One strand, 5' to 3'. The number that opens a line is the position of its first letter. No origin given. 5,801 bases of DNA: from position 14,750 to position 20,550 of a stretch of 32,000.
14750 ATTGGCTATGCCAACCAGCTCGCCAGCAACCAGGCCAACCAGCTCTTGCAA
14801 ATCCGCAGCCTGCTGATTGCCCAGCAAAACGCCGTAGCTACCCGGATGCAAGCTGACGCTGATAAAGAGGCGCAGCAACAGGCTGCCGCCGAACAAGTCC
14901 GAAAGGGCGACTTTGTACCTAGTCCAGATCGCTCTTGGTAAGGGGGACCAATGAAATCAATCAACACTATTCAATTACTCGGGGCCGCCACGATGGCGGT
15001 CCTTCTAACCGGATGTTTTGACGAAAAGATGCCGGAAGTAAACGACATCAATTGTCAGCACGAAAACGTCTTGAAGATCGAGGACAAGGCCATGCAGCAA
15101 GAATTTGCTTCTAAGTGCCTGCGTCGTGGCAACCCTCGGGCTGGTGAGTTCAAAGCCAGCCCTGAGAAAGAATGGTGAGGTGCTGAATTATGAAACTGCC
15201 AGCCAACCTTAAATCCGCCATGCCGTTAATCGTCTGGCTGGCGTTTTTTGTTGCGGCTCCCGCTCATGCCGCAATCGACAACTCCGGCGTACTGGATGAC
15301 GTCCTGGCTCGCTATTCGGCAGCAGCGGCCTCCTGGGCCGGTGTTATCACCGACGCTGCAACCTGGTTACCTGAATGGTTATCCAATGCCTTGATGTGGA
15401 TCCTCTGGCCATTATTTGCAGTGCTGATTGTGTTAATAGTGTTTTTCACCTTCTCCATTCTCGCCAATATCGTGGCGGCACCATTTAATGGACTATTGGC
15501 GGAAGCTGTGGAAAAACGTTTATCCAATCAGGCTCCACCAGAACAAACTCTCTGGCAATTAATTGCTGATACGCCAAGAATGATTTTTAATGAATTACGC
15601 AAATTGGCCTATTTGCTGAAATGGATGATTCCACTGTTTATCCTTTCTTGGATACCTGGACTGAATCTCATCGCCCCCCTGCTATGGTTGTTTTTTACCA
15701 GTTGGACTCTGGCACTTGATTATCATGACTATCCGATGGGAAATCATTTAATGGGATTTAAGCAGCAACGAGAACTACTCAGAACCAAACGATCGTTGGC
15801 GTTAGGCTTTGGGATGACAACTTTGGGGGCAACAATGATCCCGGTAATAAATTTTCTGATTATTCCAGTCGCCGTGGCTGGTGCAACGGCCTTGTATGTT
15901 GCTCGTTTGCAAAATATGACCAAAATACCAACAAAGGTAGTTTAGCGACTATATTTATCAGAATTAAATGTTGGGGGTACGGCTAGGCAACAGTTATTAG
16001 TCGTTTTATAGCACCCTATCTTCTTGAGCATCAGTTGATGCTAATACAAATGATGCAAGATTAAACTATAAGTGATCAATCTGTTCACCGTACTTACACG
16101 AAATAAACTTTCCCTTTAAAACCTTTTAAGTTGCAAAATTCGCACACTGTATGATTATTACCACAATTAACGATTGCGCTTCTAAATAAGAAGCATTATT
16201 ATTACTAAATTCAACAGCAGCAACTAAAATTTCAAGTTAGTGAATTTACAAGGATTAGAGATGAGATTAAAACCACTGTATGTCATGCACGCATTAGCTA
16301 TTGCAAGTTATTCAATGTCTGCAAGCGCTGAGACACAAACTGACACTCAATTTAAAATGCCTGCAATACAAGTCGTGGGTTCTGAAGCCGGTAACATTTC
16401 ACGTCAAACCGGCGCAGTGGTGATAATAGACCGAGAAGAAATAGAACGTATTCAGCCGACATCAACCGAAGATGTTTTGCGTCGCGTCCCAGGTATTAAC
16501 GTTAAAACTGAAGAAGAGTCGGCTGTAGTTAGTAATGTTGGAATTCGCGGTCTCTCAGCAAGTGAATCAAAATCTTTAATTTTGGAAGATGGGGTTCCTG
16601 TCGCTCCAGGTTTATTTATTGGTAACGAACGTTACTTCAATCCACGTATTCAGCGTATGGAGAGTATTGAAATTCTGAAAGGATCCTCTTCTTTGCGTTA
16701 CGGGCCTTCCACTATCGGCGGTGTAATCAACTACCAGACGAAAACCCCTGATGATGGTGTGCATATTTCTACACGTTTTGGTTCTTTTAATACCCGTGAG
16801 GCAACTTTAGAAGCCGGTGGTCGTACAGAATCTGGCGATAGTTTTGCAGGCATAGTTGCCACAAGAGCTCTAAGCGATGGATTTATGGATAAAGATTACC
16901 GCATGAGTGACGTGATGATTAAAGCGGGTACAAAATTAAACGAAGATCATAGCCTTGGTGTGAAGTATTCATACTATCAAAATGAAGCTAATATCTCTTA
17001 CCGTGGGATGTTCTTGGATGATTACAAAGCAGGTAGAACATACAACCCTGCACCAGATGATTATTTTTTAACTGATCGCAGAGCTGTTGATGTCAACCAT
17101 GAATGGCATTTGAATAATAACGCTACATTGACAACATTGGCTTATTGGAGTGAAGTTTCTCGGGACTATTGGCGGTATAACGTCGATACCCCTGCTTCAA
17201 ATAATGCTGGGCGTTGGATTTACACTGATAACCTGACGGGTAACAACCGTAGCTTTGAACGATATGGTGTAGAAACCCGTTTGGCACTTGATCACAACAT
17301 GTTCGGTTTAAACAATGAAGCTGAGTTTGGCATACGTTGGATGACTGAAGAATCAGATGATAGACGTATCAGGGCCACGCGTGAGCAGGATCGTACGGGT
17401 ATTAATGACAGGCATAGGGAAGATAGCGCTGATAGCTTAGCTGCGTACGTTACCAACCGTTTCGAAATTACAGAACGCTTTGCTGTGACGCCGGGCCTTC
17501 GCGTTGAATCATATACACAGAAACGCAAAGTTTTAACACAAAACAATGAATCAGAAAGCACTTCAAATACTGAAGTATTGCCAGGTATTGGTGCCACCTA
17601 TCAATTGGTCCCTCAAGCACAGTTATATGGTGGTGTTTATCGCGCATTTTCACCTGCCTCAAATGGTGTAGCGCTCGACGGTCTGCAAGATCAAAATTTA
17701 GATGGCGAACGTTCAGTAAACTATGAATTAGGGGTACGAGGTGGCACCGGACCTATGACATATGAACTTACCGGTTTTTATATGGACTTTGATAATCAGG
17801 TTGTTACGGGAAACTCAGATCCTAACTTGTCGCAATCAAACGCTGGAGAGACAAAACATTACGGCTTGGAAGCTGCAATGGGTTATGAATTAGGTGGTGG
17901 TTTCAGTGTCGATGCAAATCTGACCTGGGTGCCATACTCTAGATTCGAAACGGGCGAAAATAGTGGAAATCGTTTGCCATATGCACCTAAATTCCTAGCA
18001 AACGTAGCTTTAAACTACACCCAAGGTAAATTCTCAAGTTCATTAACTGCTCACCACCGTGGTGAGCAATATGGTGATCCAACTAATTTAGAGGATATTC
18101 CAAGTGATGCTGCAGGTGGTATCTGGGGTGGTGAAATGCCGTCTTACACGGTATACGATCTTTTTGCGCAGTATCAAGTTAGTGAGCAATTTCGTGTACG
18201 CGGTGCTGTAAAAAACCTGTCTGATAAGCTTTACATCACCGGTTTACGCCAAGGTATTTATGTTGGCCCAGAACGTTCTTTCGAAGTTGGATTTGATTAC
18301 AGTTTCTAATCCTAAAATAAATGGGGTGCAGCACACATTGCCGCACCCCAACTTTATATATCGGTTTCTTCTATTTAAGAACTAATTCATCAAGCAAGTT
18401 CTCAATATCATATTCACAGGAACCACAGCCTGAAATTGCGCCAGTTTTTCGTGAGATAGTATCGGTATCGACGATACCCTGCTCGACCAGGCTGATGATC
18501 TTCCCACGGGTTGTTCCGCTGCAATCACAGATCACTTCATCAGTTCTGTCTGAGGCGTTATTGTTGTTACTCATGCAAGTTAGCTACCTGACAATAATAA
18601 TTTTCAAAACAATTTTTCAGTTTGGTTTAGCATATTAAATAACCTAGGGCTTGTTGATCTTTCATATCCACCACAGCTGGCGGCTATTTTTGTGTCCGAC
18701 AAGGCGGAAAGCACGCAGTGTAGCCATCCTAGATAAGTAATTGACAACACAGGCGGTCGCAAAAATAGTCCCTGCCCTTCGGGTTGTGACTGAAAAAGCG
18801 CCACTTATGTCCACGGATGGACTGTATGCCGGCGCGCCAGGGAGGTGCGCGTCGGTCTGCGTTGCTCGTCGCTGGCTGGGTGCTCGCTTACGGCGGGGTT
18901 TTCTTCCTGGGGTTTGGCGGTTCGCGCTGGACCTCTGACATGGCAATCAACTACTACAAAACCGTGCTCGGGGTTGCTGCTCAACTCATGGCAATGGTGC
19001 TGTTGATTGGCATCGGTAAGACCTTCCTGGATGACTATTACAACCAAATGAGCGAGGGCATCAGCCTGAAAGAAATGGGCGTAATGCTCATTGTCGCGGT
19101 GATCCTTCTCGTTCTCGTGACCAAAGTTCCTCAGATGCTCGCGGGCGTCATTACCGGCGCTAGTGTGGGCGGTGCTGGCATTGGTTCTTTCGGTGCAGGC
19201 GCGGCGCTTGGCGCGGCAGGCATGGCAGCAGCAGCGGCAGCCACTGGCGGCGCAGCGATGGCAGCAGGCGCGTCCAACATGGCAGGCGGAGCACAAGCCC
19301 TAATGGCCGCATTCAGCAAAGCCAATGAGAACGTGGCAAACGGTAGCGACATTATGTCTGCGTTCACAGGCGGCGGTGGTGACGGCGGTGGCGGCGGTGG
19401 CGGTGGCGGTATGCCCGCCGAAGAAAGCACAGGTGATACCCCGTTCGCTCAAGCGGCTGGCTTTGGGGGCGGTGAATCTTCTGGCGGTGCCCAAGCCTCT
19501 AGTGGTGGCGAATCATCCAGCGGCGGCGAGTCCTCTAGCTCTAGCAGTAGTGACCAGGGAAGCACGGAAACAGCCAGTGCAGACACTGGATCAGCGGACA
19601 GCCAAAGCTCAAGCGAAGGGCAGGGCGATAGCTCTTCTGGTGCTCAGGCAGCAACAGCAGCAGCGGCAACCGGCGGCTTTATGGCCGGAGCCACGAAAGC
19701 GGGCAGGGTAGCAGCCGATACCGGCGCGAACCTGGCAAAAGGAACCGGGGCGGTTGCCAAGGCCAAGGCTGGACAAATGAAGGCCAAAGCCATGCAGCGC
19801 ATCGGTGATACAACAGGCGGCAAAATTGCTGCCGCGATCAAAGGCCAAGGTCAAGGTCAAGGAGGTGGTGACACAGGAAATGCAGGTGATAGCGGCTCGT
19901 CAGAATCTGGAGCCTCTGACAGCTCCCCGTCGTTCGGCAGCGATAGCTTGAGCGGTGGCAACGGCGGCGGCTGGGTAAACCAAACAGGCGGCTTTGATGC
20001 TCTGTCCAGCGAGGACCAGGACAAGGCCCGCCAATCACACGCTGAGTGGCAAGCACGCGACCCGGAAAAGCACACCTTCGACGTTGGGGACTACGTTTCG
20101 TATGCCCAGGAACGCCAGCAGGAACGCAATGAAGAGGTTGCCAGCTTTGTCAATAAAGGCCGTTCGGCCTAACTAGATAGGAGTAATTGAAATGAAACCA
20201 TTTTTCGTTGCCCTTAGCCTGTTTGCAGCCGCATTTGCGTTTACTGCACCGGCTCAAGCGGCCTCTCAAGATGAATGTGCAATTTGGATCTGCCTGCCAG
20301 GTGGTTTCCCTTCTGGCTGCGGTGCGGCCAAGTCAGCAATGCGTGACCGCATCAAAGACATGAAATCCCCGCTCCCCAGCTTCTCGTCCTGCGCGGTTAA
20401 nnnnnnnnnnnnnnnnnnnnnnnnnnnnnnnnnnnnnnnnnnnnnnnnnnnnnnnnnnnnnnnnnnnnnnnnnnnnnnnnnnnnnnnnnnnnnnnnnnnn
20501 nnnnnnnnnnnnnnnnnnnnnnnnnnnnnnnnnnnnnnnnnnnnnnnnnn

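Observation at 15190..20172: Essential T4SS gene trbL (VirB6) split and partly deleted by an AT-rich cargo segment with no visible mobility machinery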

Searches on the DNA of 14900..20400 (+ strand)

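Call 3: search_dna_similar(query=window:14900-20400:+, collection=plasmids, mode=near, max_rows=30)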
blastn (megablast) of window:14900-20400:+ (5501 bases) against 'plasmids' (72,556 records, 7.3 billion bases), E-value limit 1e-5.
Records with a match: 5; places in all: 5; records where one place covers at least 80% of the query: 0.
Best place of each record, by identity: 90-95% 1; 80-90% 3; 60-80% 1.
By first word of the organism name: uncultured 2; Cycloclasticus 1; Marinobacter 1; Nitrincola 1.
By predicted mobility (MOB-suite, as given by PLSDB): conjugative 5.
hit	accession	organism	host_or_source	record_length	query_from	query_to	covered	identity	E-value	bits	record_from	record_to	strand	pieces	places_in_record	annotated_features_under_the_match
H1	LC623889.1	uncultured bacterium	-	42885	1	5501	36%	90.4%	0e+0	2599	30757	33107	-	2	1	trbL: P-type conjugative transfer protein TrbL | entry exclusion lipoprotein TrbK | hypothetical protein | trbJ: P-type conjugative transfer protein TrbJ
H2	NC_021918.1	Cycloclasticus zancles 78-ME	tar at the shipwreck site of tanker ...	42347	1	5501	37%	89.6%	0e+0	2535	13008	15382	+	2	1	trbL: P-type conjugative transfer protein TrbL | trbK: entry exclusion lipoprotein TrbK | hypothetical protein | trbJ: P-type conjugative transfer protein TrbJ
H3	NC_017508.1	Marinobacter adhaerens HP15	German Wadden Sea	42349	12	5501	36%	89.7%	0e+0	2540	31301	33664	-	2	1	trbL: P-type conjugative transfer protein TrbL | trbK: entry exclusion lipoprotein TrbK | hypothetical protein | trbJ: P-type conjugative transfer protein TrbJ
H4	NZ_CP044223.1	Nitrincola iocasae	cell culture,sediment collected at a ...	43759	12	5501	36%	89.5%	0e+0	2527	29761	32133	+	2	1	trbL: P-type conjugative transfer protein TrbL | trbK: entry exclusion lipoprotein TrbK | hypothetical protein | trbJ: P-type conjugative transfer protein TrbJ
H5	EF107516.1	uncultured bacterium pMCBF6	-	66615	3978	4415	8%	78.3%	8e-71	278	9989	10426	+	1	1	trbL: putative DNA topoisomerase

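Call 5: get_annotated_region(hit=H2, flank=3000)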
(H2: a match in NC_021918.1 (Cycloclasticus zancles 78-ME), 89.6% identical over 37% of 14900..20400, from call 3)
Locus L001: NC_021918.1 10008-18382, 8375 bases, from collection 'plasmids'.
description: Cycloclasticus zancles 78-ME plasmid p7ME01, complete sequence
organism: Cycloclasticus zancles 78-ME (NCBI taxid 1198232)
taxonomy: Bacteria; Pseudomonadota; Gammaproteobacteria; Thiotrichales; Piscirickettsiaceae; Cycloclasticus; Cycloclasticus zancles; Cycloclasticus zancles 78-ME
host: -; source: tar at the shipwreck site of tanker Haven; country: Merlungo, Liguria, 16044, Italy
typing (MOB-suite, as given by PLSDB): conjugative; replicon IncP; relaxase MOBP; mating-pair formation MPF_T
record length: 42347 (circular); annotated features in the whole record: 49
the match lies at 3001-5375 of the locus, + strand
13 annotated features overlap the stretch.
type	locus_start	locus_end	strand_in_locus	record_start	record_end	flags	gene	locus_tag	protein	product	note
CDS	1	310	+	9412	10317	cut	trbG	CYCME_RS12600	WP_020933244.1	P-type conjugative transfer protein TrbG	GO:0009291 - unidirectional conjugation [Evidence IEA]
CDS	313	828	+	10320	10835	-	-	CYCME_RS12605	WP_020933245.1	conjugal transfer protein TrbH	-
CDS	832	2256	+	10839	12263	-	-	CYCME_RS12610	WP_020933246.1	TrbI/VirB10 family protein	-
CDS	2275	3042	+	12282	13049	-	trbJ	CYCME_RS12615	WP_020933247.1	P-type conjugative transfer protein TrbJ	-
CDS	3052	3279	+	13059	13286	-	trbK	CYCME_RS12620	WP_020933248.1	entry exclusion lipoprotein TrbK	GO:0009292 - horizontal gene transfer [Evidence IEA]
CDS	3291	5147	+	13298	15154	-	trbL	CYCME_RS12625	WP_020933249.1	P-type conjugative transfer protein TrbL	GO:0009291 - unidirectional conjugation [Evidence IEA]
CDS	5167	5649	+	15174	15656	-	-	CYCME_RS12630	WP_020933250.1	hypothetical protein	-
CDS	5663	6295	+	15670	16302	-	-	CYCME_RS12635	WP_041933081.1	muramidase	-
CDS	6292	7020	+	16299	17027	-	-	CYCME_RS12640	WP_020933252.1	TraX family protein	-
CDS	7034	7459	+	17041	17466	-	-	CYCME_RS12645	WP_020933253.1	OmpA family protein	-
CDS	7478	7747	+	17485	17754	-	-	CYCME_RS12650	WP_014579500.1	hypothetical protein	-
CDS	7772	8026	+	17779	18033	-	-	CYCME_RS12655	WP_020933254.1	hypothetical protein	-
CDS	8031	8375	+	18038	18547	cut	-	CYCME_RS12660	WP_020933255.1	hypothetical protein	-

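Call 6: get_annotated_region(hit=H1, flank=3000)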
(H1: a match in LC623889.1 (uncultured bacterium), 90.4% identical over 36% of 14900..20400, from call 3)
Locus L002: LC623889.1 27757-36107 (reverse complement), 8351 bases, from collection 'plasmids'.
description: Uncultured bacterium plasmid pMHAD031 DNA, complete sequence
organism: uncultured bacterium (NCBI taxid 77133)
taxonomy: Bacteria; ; ; ; ; ; uncultured bacterium
host: -; source: -; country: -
typing (MOB-suite, as given by PLSDB): conjugative; replicon IncP; relaxase MOBP; mating-pair formation MPF_T
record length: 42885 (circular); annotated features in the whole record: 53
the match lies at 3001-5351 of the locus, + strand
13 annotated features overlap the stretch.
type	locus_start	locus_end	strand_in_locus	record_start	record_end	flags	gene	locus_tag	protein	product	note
CDS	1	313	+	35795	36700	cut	trbG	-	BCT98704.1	P-type conjugative transfer protein TrbG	-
CDS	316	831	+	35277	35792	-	-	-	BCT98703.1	conjugal transfer protein TrbH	-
CDS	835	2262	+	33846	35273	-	-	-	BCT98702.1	TrbI/VirB10 family protein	-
CDS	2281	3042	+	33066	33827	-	trbJ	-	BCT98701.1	P-type conjugative transfer protein TrbJ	-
CDS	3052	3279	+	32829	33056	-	-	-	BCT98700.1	entry exclusion lipoprotein TrbK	-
CDS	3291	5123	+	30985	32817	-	trbL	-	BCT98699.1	P-type conjugative transfer protein TrbL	-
CDS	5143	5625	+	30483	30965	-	-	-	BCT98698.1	hypothetical protein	-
CDS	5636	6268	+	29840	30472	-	-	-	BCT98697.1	muramidase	-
CDS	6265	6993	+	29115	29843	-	-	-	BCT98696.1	Conjugal transfer protein TrbP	-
CDS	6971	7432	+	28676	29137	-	-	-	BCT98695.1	OmpA family protein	-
CDS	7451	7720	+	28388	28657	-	-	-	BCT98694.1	hypothetical protein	-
CDS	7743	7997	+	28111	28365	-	-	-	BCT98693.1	hypothetical protein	-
CDS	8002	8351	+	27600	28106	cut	-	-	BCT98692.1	hypothetical protein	-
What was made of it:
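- On IncP-1-type plasmid Tra2 (trb) operon: Closest database plasmids are typed IncP / MOBP / MPF_T by PLSDB (calls 5, 6).
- Closest known: Marine IncP-1-like plasmids: p7ME01. Different: The two inspected gene by gene (p7ME01 and pMHAD031) have an intact trbL of 610-618 aa and none of the four carries the chromosomal block (calls 3, 5, 6).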

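Call 12: search_rna_families(source=window, start=15000, end=19200, threshold=evalue, max_evalue=1, show_alignments=2)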
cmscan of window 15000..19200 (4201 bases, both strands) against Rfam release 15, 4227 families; matches with E-value up to 1: 1.
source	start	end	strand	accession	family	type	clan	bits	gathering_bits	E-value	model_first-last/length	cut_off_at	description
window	15250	15275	+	RF01344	CRISPR-DR34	Gene; CRISPR;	-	22.4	35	0.51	1-36/36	no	CRISPR RNA direct repeat element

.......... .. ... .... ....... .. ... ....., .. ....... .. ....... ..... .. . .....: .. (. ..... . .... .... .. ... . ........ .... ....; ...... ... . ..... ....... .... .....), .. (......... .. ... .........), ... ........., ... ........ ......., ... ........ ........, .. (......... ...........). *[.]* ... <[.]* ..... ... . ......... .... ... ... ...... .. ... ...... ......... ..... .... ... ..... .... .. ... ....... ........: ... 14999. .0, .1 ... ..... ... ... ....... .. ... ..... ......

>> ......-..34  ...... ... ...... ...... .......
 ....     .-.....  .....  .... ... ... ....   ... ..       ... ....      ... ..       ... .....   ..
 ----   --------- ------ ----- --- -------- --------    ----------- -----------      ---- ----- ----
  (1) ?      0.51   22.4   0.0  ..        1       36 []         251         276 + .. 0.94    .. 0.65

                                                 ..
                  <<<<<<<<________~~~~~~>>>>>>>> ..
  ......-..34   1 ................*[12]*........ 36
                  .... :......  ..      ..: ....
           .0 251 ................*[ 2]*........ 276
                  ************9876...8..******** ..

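Call 19: search_dna_similar(query=window:18640-18870:+, collection=plasmids, mode=distant, max_evalue=1, max_rows=20)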
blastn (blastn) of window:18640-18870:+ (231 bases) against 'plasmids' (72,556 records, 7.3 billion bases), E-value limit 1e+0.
No match.

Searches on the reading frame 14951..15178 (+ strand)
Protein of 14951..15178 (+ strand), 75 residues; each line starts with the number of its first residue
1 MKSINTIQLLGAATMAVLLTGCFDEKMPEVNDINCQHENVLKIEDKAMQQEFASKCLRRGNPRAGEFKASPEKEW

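Call 4: search_protein_families(library=pfam, proteins=[window:14951-15178:+], max_evalue=0.01)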
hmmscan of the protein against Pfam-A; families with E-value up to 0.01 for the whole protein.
window:14951-15178:+ (75 aa): 0 families

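Call 51: find_encoding_contigs(protein=window:14951-15178:+, flank=6000, max_places=10)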
Protein window:14951-15178:+ (75 aa): 23 contigs read that carry it; 10 places shown.
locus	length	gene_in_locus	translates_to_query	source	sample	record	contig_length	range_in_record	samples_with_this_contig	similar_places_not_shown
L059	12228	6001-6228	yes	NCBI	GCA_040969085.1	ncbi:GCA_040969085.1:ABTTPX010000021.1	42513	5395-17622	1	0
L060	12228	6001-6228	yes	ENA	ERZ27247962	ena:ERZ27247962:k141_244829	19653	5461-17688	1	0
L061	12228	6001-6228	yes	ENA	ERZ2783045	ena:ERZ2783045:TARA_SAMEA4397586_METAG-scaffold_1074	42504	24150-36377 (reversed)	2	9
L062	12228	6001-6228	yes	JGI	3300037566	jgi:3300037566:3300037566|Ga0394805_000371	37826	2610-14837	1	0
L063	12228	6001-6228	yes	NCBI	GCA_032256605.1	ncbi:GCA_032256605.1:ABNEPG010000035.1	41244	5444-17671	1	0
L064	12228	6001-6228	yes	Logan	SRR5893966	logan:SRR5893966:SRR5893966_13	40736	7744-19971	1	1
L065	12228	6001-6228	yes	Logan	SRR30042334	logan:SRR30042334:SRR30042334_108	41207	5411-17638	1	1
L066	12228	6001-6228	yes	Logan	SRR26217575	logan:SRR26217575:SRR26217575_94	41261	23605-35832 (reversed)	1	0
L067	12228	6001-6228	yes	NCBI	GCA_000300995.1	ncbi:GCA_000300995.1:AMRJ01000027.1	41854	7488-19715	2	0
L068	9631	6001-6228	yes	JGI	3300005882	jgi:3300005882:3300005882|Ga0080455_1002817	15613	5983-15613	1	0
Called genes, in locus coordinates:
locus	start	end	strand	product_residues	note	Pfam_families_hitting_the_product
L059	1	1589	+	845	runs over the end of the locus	PF27097:VirB4_TrbE_N, PF03135:CagE_TrbE_VirB, PF19044:P-loop_TraG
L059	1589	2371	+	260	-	PF04335:VirB8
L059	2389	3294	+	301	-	PF03524:CagX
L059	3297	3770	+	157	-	PF07283:TrbH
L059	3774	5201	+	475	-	PF03743:TrbI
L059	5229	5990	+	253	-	-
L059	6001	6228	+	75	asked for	-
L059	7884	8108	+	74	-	-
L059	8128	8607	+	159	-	-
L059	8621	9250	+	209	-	-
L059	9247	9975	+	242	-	PF05857:TraX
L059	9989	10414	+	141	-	PF00691:OmpA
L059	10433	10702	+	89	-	-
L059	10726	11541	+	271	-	-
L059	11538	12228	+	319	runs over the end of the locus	-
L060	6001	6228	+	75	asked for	-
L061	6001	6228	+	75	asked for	-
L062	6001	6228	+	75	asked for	-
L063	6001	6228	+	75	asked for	-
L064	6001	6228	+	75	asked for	-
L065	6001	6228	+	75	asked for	-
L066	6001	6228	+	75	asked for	-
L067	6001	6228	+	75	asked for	-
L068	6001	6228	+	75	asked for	-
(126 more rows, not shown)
